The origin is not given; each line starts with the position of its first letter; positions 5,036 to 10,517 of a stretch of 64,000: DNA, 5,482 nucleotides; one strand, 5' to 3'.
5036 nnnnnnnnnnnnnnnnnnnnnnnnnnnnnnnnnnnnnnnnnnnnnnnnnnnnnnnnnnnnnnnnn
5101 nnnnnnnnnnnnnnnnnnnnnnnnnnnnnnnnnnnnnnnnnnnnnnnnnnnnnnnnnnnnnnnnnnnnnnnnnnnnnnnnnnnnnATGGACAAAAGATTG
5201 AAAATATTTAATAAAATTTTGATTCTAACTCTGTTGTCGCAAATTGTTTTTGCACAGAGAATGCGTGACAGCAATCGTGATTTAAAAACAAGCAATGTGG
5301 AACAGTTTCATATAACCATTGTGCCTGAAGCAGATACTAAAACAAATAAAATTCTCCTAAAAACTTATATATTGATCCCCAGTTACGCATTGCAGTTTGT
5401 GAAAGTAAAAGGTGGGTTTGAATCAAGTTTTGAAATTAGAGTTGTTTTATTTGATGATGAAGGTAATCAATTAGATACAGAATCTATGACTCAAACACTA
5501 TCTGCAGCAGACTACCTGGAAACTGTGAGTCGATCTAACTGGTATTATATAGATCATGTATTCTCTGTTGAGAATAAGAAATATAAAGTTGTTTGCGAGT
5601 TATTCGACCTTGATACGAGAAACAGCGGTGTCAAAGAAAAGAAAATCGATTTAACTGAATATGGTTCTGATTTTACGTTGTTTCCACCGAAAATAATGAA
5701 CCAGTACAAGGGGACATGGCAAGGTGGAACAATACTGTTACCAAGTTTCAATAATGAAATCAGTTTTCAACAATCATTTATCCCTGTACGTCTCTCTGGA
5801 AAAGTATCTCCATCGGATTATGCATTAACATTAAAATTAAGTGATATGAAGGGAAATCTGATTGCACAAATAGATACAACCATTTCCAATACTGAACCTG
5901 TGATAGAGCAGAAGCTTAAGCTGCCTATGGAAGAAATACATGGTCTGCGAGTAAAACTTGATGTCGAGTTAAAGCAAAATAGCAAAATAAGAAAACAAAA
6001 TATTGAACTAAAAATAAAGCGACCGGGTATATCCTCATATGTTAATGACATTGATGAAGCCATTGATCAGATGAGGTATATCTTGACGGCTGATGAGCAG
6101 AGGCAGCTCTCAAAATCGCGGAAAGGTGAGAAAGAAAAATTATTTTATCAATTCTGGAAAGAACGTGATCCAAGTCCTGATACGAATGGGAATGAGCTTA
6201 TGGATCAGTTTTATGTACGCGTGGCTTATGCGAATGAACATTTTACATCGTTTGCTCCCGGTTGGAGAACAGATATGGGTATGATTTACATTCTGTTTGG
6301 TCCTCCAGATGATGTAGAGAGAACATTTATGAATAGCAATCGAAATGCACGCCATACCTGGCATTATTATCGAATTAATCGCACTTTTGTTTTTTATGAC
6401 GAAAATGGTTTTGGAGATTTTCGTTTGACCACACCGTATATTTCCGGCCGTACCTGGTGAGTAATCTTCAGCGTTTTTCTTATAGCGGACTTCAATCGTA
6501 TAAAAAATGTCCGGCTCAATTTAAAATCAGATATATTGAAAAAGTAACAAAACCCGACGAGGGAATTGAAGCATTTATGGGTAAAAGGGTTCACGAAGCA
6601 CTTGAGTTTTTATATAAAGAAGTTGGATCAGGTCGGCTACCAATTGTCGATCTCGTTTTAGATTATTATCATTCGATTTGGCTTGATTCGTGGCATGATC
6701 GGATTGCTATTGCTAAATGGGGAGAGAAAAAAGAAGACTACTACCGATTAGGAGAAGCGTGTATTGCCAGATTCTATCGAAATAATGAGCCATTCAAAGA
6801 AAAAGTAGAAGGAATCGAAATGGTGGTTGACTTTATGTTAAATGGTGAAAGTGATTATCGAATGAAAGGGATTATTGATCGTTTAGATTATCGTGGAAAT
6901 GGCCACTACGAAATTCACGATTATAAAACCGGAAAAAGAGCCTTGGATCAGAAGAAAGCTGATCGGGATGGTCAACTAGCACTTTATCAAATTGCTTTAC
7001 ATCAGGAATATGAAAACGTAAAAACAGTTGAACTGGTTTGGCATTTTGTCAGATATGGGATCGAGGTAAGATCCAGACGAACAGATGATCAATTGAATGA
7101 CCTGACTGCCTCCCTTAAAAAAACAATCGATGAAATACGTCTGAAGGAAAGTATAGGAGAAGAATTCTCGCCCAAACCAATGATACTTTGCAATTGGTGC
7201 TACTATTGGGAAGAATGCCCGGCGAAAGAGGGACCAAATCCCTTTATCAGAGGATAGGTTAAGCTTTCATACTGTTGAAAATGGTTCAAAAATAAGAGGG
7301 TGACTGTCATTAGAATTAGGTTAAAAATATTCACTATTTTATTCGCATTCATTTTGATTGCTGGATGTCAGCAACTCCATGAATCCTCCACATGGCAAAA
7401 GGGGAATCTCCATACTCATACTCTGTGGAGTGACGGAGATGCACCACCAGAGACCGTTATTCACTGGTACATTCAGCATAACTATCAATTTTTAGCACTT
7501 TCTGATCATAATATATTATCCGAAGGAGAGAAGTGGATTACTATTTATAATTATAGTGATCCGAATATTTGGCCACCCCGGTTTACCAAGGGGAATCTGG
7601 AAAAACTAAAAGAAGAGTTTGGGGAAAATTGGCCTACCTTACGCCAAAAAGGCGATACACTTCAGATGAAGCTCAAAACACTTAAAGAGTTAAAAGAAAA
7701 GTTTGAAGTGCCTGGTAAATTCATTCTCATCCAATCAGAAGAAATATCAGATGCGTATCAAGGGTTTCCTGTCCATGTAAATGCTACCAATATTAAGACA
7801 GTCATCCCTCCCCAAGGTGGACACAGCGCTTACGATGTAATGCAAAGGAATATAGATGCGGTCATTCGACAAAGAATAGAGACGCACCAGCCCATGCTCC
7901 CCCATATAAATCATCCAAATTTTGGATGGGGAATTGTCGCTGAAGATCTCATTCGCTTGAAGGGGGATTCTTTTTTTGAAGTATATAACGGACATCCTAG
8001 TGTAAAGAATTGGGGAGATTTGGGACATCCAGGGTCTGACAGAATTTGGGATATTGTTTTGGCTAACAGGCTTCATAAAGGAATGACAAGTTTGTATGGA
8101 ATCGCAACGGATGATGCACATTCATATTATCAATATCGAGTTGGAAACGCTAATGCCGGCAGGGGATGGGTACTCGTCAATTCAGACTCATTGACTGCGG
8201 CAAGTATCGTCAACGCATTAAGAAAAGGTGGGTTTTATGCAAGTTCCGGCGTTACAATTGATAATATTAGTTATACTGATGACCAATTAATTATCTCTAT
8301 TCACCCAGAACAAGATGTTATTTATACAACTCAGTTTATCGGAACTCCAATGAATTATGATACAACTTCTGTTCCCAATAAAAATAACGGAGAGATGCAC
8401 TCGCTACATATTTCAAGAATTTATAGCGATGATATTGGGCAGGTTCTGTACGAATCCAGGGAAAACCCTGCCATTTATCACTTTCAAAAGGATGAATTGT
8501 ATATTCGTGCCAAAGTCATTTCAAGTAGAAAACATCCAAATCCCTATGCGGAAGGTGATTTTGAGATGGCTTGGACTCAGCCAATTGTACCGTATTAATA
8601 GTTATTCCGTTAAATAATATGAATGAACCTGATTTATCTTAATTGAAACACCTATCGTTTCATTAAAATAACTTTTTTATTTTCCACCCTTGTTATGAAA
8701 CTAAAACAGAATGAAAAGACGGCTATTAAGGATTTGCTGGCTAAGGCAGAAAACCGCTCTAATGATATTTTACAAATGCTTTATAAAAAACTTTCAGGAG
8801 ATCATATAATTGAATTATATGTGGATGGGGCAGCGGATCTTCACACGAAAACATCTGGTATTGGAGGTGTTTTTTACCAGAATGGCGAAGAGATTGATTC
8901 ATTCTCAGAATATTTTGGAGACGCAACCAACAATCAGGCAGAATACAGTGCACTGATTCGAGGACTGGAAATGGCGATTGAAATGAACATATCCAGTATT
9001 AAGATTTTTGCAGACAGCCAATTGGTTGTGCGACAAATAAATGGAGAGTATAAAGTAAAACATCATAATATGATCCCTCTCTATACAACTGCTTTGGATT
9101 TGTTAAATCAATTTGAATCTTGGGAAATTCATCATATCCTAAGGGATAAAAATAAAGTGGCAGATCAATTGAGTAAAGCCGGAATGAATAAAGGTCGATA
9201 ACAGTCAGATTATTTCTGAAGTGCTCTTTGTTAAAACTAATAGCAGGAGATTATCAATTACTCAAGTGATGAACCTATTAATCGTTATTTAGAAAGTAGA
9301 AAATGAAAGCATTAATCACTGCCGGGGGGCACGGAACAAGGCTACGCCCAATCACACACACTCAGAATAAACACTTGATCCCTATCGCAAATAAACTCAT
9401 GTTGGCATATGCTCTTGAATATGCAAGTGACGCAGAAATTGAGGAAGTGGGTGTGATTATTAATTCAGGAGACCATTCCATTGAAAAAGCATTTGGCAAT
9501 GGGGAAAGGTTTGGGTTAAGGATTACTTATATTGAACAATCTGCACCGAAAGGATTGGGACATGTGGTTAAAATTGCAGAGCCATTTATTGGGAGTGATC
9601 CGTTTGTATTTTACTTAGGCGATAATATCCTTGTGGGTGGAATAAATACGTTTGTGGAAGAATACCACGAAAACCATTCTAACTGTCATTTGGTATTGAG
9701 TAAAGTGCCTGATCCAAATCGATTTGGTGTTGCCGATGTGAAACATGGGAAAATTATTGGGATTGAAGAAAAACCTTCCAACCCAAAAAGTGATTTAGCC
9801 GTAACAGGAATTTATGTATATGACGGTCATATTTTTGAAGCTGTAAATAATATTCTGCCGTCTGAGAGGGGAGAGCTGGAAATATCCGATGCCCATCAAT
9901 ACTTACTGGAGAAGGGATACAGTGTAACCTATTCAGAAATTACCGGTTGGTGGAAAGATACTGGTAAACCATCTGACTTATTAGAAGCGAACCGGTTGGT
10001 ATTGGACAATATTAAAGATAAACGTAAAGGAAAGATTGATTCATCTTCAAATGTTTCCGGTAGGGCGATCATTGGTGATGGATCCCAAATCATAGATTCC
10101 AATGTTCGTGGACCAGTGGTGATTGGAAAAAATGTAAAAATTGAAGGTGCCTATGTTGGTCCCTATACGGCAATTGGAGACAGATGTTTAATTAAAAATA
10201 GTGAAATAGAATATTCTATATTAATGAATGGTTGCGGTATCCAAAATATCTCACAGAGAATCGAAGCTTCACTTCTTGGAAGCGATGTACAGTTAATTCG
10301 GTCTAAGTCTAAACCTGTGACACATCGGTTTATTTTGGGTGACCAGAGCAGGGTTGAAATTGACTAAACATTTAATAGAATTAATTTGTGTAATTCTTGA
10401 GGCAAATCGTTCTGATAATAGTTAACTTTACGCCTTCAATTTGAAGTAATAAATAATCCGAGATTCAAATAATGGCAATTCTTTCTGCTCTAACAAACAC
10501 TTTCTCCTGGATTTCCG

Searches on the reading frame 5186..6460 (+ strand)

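Call 81: search_protein_families(library=pfam, proteins=[window:5186-6460:+], max_evalue=0.00001)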
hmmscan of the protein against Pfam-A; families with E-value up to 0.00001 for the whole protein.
window:5186-6460:+ (424 aa): 1 family
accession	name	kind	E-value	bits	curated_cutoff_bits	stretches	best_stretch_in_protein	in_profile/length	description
PF20094.4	GWxTD_dom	-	3.9e-23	82.5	26.9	1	286-397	27-129/172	GWxTD domain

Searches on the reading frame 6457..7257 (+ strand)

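Call 81: search_protein_families(library=pfam, proteins=[window:6457-7257:+], max_evalue=0.00001)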
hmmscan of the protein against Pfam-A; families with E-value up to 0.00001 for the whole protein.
window:6457-7257:+ (266 aa): 1 family
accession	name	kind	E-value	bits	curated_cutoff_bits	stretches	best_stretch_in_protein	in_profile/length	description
PF12705.13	PDDEXK_1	-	1.4e-32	114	22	1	6-255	1-247/247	PD-(D/E)XK nuclease superfamily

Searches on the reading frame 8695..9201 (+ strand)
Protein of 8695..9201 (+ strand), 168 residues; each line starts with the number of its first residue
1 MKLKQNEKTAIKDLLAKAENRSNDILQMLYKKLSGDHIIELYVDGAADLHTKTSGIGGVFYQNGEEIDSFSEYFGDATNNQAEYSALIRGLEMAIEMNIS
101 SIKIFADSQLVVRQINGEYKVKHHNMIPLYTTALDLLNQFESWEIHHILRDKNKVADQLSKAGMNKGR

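Call 81: search_protein_families(library=pfam, proteins=[window:8695-9201:+], max_evalue=0.00001)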
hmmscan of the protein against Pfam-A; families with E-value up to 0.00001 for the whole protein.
window:8695-9201:+ (168 aa): 2 families
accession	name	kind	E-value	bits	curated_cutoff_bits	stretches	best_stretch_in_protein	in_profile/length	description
PF13456.12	RVT_3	-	1.2e-23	83.8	21.6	1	43-162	2-122/123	Reverse transcriptase-like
PF00075.30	RNase_H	-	4.4e-11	43.6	25.8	1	39-154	4-113/141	RNase H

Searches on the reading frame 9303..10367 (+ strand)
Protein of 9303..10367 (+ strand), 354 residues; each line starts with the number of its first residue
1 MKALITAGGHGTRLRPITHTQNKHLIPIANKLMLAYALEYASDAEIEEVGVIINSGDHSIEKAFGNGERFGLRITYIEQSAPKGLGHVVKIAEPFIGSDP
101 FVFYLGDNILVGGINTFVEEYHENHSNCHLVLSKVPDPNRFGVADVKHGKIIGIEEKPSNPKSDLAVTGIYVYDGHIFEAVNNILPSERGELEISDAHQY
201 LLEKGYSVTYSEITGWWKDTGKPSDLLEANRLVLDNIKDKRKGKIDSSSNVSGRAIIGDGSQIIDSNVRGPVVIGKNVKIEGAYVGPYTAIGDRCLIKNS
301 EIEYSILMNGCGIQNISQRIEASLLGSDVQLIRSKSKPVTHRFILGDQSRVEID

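Call 81: search_protein_families(library=pfam, proteins=[window:9303-10367:+], max_evalue=0.00001)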
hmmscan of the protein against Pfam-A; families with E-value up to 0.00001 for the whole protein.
window:9303-10367:+ (354 aa): 4 families
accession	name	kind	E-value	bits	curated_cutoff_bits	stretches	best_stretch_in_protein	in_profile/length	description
PF00483.29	NTP_transferase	-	4.8e-49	167.6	21.2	1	2-234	1-243/245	Nucleotidyl transferase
PF25084.1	LbH_EIF2B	-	1.8e-09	38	54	1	235-331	8-99/105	EIF2B subunit epsilon LbH domain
PF12804.13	NTP_transf_3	-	2e-06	28.5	27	1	3-111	1-99/160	MobA-like NTP transferase domain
PF00132.30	Hexapep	-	4.3e-06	26.6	27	0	272-299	2-30/36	Bacterial transferase hexapeptide (six repeats)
